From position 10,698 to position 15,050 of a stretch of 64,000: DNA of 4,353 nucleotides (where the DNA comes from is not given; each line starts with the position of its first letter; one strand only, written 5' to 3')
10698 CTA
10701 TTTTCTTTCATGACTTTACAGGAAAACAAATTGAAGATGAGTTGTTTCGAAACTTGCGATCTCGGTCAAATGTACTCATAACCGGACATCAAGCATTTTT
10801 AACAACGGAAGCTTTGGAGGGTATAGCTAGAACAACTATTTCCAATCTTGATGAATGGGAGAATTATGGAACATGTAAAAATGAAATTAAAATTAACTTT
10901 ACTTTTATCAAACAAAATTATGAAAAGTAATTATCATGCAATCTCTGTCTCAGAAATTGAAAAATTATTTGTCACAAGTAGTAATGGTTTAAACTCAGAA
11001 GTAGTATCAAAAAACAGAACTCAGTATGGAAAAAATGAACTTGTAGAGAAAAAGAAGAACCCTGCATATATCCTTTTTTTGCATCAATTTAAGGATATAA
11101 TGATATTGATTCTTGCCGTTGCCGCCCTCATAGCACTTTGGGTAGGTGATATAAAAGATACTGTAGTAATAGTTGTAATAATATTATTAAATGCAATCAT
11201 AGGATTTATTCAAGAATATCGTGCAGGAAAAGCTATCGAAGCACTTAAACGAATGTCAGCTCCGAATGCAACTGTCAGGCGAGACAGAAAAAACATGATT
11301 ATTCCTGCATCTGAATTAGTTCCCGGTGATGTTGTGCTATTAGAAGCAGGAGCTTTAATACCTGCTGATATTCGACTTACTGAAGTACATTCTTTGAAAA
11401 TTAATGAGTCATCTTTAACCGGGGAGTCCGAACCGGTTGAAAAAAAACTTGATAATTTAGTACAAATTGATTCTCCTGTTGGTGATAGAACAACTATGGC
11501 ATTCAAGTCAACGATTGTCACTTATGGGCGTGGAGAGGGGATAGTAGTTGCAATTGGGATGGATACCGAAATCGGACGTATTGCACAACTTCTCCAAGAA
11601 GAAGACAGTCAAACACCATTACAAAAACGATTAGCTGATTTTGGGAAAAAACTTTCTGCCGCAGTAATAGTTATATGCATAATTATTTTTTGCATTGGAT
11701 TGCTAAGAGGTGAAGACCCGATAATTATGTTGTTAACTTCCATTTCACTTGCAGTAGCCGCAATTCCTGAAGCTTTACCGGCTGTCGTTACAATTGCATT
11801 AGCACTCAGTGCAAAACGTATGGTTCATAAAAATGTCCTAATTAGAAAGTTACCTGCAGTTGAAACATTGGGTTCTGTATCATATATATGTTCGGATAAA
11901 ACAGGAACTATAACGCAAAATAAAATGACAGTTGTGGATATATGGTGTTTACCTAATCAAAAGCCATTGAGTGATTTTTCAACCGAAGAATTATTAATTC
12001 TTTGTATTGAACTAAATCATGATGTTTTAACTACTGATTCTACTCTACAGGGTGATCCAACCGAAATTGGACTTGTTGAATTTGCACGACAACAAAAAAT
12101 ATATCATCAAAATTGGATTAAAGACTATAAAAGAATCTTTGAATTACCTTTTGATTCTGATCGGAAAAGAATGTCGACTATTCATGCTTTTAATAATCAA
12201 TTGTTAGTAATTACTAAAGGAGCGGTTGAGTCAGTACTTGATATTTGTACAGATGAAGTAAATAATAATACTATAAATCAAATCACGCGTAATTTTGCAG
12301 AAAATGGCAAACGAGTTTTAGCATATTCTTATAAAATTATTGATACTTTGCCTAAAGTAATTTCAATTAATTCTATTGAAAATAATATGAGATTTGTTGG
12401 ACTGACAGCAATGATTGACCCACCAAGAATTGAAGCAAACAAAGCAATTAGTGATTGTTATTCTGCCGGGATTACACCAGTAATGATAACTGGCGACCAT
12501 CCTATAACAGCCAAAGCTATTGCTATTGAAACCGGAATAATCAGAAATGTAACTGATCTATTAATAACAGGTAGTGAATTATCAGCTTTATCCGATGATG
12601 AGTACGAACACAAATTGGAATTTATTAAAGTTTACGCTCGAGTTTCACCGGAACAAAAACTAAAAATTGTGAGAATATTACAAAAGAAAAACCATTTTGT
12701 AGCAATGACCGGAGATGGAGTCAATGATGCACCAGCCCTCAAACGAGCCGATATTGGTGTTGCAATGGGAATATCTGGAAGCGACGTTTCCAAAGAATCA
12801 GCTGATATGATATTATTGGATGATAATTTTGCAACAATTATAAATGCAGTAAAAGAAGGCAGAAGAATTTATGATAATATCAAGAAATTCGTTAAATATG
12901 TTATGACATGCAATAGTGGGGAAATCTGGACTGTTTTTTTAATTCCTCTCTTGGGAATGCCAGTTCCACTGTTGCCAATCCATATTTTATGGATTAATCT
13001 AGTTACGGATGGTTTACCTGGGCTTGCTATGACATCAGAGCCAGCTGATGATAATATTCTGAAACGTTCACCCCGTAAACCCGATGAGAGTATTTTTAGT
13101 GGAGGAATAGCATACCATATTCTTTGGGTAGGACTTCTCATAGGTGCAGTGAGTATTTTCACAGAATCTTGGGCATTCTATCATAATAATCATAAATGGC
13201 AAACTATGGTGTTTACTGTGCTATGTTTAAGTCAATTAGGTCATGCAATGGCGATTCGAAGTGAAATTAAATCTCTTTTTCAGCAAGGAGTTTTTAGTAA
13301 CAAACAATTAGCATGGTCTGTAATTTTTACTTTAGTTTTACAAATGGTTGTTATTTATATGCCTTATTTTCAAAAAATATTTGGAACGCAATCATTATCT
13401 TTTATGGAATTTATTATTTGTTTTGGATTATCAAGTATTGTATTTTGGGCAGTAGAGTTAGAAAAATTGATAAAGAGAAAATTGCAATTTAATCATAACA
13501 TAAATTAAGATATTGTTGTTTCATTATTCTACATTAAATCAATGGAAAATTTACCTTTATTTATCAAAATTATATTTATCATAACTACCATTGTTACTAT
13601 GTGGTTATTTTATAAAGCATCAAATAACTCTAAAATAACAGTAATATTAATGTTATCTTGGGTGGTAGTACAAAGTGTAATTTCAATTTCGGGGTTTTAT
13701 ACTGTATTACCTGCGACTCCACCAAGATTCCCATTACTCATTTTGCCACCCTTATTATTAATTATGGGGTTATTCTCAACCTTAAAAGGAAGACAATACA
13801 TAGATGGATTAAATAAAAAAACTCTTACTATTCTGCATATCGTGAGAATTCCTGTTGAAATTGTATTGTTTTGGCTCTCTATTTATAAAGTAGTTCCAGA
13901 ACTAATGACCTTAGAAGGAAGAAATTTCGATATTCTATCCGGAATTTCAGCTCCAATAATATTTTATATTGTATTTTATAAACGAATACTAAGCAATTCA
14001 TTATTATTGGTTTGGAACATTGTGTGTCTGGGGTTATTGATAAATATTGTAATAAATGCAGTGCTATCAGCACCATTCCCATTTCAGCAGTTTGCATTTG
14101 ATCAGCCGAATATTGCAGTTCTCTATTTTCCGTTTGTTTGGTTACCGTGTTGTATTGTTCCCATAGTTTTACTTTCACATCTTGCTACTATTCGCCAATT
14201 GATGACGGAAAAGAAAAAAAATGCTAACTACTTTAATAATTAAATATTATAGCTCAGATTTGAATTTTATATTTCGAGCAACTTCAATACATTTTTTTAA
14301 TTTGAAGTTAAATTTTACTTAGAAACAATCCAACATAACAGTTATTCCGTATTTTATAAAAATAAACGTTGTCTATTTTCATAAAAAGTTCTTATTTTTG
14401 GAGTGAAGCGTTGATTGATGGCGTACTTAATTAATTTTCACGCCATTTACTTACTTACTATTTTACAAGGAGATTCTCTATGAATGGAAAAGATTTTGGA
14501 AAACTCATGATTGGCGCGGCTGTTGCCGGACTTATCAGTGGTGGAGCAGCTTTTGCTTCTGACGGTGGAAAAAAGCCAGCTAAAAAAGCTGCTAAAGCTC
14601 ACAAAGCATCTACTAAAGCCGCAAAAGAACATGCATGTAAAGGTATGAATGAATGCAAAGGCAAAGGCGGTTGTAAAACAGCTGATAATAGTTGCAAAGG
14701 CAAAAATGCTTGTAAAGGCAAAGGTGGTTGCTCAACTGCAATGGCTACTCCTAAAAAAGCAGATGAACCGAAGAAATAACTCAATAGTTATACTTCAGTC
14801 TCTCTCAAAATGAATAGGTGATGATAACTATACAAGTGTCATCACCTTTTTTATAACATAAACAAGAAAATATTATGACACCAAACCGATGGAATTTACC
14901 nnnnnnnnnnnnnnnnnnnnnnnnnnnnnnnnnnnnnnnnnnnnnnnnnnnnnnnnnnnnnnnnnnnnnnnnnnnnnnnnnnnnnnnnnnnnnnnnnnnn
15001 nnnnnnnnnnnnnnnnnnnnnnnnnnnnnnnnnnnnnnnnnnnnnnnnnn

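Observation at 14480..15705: Minimal bufferin-like RiPP locus: Sec-signal 6-Cys precursor plus DUF692/MNIO enzyme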

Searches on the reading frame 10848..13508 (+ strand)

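Call 3: search_protein_families(library=pfam, proteins=[window:10848-13508:+], max_evalue=0.01)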
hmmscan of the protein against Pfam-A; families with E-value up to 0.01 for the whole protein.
window:10848-13508:+ (886 aa): 6 families
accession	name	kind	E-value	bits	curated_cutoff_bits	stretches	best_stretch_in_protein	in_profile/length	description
PF00689.26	Cation_ATPase_C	-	2e-54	184.4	27.3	1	705-875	1-175/175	Cation transporting ATPase, C-terminus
PF00122.25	E1-E2_ATPase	-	4.3e-53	179.9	28.1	1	136-327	2-180/181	E1-E2 ATPase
PF13246.12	Cation_ATPase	-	7.9e-20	71.1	21.7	1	393-469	12-90/91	Cation transport ATPase (P-type)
PF00690.31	Cation_ATPase_N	-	2.9e-19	68.9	20.4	1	29-96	1-69/69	Cation transporter/ATPase, N-terminus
PF00702.32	Hydrolase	-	4.9e-18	66.6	26.4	1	347-635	4-191/191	haloacid dehalogenase-like hydrolase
PF08282.18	Hydrolase_3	-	0.0015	18.8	20.9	1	611-664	199-251/255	haloacid dehalogenase-like hydrolase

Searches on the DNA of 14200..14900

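Call 64: search_rna_families(source=window, start=14200, end=14900, threshold=evalue, max_evalue=5)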
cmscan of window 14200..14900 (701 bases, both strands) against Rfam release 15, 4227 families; matches with E-value up to 5: 4.
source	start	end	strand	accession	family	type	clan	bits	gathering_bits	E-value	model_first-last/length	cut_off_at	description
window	14703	14872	-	RF04324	Pestivirus-3UTR-SLIV-SLIII-SLII-CSFV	Gene; sRNA;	CL00151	24.6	150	0.037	1-170/170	no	Pestivirus 3' UTR SLIV, SLIII and SLII classical swine fever virus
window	14834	14881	-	RF03566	mir-4875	Gene; miRNA;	-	17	90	2.3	1-73/73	no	mir-4875 microRNA precursor family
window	14703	14730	+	RF01098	RF_site9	Cis-reg; frameshift_element;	-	16.9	70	3.3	1-50/50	no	Gag/pro ribosomal frameshift site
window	14559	14605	+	RF01726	SAM-II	Cis-reg; riboswitch;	-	16.2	44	3.1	1-60/60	no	SAM-II riboswitch aptamer (SAM-II long loop)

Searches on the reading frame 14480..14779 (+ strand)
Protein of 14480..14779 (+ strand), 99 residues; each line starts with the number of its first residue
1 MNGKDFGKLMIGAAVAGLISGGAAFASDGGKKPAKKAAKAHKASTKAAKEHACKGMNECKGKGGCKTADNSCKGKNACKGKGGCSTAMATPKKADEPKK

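Call 3: search_protein_families(library=pfam, proteins=[window:14480-14779:+], max_evalue=0.01)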
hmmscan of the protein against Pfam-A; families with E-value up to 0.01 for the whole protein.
window:14480-14779:+ (99 aa): 1 family
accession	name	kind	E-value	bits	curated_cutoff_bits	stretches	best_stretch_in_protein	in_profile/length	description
PF24646.2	DUF7640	-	0.0042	17.8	28.1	1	42-82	43-88/121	Domain of unknown function (DUF7640)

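Call 4: search_protein_families(library=ncbifam, proteins=[window:14480-14779:+], max_evalue=0.01)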
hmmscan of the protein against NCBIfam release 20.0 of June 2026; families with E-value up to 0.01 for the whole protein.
window:14480-14779:+ (99 aa): 1 family
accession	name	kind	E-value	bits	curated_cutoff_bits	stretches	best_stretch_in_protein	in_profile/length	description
NF050166.1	Cu_RiPP_BufA2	equivalog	4.1e-11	42.9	60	1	37-89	16-69/79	BufA2 family periplasmic bufferin-type metallophore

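Call 8: find_homologous_proteins(query=window:14480-14776:+, max_evalue=0.001)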
Query window:14480-14776:+ (99 aa): 3798 proteins with E <= 0.001 among 4072 candidates; the best 120 are listed.
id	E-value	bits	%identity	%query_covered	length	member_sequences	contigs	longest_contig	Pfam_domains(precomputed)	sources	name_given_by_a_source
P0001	4.9e-53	196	100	100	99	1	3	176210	-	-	-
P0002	9.2e-34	134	80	88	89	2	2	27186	-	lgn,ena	-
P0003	3.4e-26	110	40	90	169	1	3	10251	-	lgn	-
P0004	1.6e-25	107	66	47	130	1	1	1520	-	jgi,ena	-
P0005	3.5e-25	106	52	88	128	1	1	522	-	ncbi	-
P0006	6.7e-25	106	49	85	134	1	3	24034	-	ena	-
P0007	8.9e-25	105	53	85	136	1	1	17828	PF24646.3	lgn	-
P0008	1.1e-24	105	46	84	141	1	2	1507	-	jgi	jgi:hypothetical protein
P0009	2.5e-24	104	43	90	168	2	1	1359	-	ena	-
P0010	6.8e-24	102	45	90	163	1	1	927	-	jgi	jgi:hypothetical protein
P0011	1.2e-23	101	54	80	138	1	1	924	-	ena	-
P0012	1.2e-23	101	51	88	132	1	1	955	-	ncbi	-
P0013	1.3e-23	101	47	79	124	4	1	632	-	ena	-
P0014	1.5e-23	101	52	85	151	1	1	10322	-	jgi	-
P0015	1.6e-23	101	50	88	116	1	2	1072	-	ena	-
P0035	3.0e-22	97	54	88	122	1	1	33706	-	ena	-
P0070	2.0e-20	91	61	89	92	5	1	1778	-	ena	-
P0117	2.4e-18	85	52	91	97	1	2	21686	-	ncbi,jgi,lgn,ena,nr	ncbi:MAG TPA: hypothetical protein VKZ53_08675 [Candidatus Angelobacter sp.]|nr:hypothetical protein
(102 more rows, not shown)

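Call 28: find_encoding_contigs(protein=P0001, flank=2000, max_places=3)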
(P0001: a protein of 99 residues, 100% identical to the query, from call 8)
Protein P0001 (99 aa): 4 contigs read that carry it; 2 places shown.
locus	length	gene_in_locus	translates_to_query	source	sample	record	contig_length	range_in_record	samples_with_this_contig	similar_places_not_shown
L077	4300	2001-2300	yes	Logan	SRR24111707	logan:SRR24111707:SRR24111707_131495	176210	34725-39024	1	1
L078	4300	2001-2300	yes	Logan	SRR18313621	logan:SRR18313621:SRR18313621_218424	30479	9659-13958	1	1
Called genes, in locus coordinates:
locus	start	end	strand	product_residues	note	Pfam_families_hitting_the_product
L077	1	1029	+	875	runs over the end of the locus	PF00690:Cation_ATPase_N, PF00122:E1-E2_ATPase, PF00702:Hydrolase, PF13246:Cation_ATPase, PF00689:Cation_ATPase_C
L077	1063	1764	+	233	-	-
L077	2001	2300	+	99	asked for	-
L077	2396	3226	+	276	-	PF05114:MbnB_TglH_ChrH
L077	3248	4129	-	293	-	PF01040:UbiA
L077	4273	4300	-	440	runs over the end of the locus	PF13180:PDZ_2, PF00595:PDZ, PF14685:PDZ_Tricorn (faint), PF17820:PDZ_6 (weak), PF13180:PDZ_2, PF17820:PDZ_6 (weak), PF18962:Por_Secre_tail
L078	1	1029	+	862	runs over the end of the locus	PF00690:Cation_ATPase_N, PF00122:E1-E2_ATPase, PF00702:Hydrolase, PF13246:Cation_ATPase, PF00689:Cation_ATPase_C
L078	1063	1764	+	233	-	-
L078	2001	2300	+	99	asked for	-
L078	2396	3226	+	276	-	PF05114:MbnB_TglH_ChrH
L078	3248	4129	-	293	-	PF01040:UbiA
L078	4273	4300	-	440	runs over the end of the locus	PF13180:PDZ_2, PF00595:PDZ, PF14685:PDZ_Tricorn (faint), PF17820:PDZ_6 (weak), PF13180:PDZ_2, PF17820:PDZ_6 (weak), PF18962:Por_Secre_tail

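Call 73: find_encoding_contigs(protein=P0117, flank=4000, max_places=1)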
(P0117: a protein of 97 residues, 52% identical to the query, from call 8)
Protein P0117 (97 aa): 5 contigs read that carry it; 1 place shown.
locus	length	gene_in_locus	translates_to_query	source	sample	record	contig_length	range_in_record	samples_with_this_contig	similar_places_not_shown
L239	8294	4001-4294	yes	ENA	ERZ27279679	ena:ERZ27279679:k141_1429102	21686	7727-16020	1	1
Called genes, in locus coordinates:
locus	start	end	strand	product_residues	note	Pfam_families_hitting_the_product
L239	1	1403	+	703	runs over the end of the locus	PF03412:Peptidase_C39, PF00664:ABC_membrane, PF00005:ABC_tran, PF02463:SMC_N (faint), PF13304:AAA_21 (faint)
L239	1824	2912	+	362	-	-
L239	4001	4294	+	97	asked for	-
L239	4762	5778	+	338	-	PF01738:DLH, PF02129:Peptidase_S15, PF20434:BD-FAE, PF00326:Peptidase_S9, PF12146:Hydrolase_4 (faint)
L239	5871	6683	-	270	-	-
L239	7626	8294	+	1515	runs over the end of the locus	PF20148:DUF6531, PF05593:RHS_repeat (weak), PF25023:TEN_YD-shell, PF05593:RHS_repeat (weak)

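Call 82: search_protein_families(library=ncbifam, proteins=[P0002, P0070, P0117, P0005, P0035], max_evalue=0.01)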
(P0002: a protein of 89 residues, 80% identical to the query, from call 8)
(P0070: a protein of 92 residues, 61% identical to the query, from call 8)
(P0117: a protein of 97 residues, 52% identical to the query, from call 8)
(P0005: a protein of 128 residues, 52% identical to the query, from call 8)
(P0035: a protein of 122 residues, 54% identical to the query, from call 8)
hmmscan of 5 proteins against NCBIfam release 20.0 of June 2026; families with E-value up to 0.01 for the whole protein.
P0002 (89 aa): 1 family
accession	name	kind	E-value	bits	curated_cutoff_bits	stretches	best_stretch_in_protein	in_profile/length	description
NF050166.1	Cu_RiPP_BufA2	equivalog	5.4e-12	45.7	60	1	23-86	9-66/79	BufA2 family periplasmic bufferin-type metallophore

P0070 (92 aa): 1 family
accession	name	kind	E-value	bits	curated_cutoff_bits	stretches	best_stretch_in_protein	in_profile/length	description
NF050166.1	Cu_RiPP_BufA2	equivalog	3.1e-10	40.1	60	1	28-86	15-70/79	BufA2 family periplasmic bufferin-type metallophore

P0117 (97 aa): 2 families
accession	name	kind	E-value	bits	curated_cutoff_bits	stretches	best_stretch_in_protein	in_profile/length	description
NF050166.1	Cu_RiPP_BufA2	equivalog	5.4e-09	36.1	60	1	43-88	20-65/79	BufA2 family periplasmic bufferin-type metallophore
TIGR02953.1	penta_MxKDx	subfamily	0.0041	17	41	1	6-52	4-51/78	pentapeptide MXKDX repeat protein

P0005 (128 aa): 1 family
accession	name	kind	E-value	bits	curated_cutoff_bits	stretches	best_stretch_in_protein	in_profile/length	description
NF050166.1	Cu_RiPP_BufA2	equivalog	4.8e-18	65.1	60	3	21-91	5-72/79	BufA2 family periplasmic bufferin-type metallophore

P0035 (122 aa): 1 family
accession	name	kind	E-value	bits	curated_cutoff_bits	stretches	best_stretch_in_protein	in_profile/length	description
NF050166.1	Cu_RiPP_BufA2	equivalog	7.7e-19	67.7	60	3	9-79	3-72/79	BufA2 family periplasmic bufferin-type metallophore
